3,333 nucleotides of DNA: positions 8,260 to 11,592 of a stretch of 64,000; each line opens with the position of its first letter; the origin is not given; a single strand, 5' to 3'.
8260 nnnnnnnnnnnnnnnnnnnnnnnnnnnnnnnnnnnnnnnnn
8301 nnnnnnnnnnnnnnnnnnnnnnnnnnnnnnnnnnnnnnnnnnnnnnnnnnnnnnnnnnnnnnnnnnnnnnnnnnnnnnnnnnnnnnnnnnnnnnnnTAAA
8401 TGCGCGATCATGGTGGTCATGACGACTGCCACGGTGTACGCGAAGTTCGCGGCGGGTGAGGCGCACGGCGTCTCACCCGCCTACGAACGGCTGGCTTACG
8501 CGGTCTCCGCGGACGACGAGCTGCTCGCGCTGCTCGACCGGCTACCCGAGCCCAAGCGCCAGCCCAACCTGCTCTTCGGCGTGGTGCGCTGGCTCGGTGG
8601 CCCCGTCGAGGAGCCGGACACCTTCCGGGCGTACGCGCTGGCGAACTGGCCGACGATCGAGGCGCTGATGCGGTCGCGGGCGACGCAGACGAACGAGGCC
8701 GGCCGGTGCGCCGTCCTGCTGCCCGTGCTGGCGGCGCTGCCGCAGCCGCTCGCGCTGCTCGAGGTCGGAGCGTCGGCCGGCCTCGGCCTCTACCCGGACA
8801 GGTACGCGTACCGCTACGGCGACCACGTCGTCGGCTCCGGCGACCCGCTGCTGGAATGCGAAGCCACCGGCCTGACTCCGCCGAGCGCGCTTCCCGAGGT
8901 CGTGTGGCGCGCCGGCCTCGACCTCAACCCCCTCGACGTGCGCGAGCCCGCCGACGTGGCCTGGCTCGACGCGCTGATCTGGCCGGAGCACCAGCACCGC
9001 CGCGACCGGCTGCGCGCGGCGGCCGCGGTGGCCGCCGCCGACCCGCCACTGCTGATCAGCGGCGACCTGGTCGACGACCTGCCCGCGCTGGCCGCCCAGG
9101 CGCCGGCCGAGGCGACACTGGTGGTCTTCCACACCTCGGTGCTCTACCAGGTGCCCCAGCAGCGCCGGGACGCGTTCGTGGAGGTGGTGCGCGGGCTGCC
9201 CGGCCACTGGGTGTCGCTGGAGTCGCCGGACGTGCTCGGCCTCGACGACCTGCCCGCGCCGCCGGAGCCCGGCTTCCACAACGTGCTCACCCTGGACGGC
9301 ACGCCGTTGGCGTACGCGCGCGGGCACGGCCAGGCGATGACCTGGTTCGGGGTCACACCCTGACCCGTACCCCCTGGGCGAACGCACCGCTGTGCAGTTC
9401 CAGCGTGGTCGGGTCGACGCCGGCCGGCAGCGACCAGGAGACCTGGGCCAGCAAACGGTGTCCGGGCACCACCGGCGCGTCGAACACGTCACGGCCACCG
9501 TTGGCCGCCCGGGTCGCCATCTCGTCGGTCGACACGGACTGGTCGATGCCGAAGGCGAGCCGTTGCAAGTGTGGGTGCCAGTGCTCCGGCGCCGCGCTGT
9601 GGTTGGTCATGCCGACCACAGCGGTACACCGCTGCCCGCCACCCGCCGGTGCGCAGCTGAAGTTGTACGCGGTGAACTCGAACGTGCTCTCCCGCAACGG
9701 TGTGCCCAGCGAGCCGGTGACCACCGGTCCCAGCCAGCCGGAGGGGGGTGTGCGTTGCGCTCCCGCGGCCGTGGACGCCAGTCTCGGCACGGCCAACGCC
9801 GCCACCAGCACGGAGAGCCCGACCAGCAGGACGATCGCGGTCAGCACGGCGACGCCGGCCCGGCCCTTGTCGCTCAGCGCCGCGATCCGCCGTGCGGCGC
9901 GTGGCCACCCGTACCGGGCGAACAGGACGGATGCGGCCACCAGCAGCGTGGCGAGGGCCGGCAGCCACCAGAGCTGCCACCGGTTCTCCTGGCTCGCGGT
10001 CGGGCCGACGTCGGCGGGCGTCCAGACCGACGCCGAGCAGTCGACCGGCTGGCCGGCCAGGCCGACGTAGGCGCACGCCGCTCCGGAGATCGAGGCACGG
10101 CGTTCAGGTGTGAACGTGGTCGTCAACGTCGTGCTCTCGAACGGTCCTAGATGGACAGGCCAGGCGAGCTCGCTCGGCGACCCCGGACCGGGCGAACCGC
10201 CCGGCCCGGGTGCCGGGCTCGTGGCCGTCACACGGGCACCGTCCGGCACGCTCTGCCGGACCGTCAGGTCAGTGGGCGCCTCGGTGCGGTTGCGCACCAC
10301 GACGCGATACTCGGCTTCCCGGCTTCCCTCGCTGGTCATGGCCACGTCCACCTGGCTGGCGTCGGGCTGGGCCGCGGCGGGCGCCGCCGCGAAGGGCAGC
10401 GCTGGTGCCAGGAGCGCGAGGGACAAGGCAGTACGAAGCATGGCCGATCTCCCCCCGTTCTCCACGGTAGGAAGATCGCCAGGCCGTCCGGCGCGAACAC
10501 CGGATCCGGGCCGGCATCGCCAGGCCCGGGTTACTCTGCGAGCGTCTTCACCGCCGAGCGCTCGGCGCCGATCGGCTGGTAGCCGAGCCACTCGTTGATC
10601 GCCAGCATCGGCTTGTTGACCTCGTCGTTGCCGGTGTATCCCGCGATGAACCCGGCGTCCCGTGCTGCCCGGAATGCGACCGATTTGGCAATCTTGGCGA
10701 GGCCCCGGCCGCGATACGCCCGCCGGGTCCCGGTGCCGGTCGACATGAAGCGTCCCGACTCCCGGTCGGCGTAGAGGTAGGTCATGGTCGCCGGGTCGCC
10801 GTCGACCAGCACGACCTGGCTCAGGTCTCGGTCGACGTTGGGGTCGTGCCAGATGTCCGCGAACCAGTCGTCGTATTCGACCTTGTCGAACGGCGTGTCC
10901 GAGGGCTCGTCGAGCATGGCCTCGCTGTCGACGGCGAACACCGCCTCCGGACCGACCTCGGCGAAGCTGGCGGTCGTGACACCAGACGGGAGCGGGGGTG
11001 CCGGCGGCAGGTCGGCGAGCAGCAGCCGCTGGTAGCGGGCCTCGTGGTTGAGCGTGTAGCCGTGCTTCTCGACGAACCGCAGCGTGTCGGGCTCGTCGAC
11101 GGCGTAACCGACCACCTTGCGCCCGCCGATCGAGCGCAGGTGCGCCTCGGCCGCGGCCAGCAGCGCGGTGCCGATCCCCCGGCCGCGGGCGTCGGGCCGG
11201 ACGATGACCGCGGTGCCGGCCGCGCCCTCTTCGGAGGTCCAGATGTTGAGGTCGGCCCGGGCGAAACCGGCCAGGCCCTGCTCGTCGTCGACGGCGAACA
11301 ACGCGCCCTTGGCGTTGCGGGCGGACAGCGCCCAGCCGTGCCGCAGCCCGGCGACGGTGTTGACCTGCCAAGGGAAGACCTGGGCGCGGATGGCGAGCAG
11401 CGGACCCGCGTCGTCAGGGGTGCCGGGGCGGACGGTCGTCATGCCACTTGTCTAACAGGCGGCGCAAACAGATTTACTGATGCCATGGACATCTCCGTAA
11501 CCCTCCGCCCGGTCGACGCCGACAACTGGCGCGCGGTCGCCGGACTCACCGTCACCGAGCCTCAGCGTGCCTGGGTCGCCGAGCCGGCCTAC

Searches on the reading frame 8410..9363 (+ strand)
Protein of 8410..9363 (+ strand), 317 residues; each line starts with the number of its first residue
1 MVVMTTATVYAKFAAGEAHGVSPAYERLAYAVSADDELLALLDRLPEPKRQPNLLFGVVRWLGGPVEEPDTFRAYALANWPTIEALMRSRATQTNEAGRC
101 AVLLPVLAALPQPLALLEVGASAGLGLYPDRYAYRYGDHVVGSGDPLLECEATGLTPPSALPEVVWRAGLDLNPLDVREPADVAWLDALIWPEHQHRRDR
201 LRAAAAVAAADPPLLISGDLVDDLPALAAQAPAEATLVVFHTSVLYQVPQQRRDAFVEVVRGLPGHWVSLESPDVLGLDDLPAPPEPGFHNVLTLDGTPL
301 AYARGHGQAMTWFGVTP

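Call 38: search_protein_families(library=pfam, proteins=[window:8410-9363:+], max_evalue=0.001)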
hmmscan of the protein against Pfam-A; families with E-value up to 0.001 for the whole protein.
window:8410-9363:+ (317 aa): 1 family
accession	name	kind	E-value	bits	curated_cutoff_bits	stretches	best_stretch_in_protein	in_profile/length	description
PF10094.14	DUF2332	-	9.3e-76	255.9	25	1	9-312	3-334/334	Uncharacterized protein conserved in bacteria (DUF2332)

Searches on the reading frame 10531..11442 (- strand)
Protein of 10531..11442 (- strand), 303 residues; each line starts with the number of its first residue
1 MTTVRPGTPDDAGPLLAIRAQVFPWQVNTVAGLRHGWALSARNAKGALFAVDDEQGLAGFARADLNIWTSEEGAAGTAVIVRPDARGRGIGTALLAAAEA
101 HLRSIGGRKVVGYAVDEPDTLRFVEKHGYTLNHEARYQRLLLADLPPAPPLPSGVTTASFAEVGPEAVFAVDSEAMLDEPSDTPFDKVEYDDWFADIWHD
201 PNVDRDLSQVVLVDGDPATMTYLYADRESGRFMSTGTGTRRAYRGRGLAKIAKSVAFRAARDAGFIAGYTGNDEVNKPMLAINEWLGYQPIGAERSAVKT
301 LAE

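Call 38: search_protein_families(library=pfam, proteins=[window:10531-11442:-], max_evalue=0.001)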
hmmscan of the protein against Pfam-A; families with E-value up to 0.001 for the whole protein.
window:10531-11442:- (303 aa): 5 families
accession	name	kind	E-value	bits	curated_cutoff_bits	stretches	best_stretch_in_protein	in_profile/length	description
PF00583.31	Acetyltransf_1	-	1.8e-16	60.9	20.7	1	41-129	29-116/116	Acetyltransferase (GNAT) family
PF13508.13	Acetyltransf_7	-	6.9e-12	46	27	1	46-130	3-83/84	Acetyltransferase (GNAT) domain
PF13302.13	Acetyltransf_3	-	6.1e-08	33.9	25.4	0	3-114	3-122/138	Acetyltransferase (GNAT) domain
PF14542.12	Acetyltransf_CG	-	5.1e-06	27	30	0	217-265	12-58/80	GCN5-related N-acetyl-transferase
PF13673.13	Acetyltransf_10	-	0.00032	21.1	23.6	0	75-130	53-108/128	Acetyltransferase (GNAT) domain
